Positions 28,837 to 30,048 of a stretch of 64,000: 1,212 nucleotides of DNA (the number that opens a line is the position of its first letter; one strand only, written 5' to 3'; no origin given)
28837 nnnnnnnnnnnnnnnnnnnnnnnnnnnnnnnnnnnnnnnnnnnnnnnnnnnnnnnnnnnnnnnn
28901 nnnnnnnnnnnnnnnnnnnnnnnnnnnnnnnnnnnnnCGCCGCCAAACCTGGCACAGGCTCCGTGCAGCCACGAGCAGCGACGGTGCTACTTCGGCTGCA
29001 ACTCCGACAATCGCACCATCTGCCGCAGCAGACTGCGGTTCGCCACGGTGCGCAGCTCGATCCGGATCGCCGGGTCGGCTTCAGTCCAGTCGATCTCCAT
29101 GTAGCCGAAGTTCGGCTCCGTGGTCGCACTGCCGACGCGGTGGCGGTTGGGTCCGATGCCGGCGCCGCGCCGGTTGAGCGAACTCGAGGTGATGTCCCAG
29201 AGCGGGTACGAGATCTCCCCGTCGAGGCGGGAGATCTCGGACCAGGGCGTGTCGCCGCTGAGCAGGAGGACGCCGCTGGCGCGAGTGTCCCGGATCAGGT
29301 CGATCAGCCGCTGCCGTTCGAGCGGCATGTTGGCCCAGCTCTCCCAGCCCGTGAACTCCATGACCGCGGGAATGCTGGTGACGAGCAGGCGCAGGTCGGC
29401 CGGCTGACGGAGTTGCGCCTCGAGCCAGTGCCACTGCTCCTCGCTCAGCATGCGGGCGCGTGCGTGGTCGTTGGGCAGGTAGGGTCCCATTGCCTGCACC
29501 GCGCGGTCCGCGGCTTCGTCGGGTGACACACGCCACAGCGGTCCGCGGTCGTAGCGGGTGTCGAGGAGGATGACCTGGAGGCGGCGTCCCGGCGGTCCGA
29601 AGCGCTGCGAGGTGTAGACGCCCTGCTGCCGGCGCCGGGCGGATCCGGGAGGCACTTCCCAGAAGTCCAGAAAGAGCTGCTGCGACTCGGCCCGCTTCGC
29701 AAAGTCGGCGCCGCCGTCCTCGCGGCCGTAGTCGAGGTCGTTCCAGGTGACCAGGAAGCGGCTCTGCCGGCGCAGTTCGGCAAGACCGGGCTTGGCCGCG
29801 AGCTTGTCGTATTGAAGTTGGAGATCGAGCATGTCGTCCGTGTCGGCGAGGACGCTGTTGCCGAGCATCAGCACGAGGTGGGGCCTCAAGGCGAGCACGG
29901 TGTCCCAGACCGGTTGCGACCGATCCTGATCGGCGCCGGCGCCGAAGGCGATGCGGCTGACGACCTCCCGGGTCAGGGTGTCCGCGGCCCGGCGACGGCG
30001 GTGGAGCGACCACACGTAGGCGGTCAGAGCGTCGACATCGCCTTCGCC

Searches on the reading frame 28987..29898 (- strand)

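Call 51: search_protein_families(library=pfam, proteins=[window:28987-29898:-], max_evalue=0.01)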
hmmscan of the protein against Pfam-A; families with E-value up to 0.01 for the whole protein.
window:28987-29898:- (303 aa): 1 family
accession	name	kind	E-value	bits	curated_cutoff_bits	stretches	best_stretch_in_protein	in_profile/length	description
PF09423.15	PhoD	-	9.4e-09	35.3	27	1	67-251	118-301/343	PhoD-like phosphatase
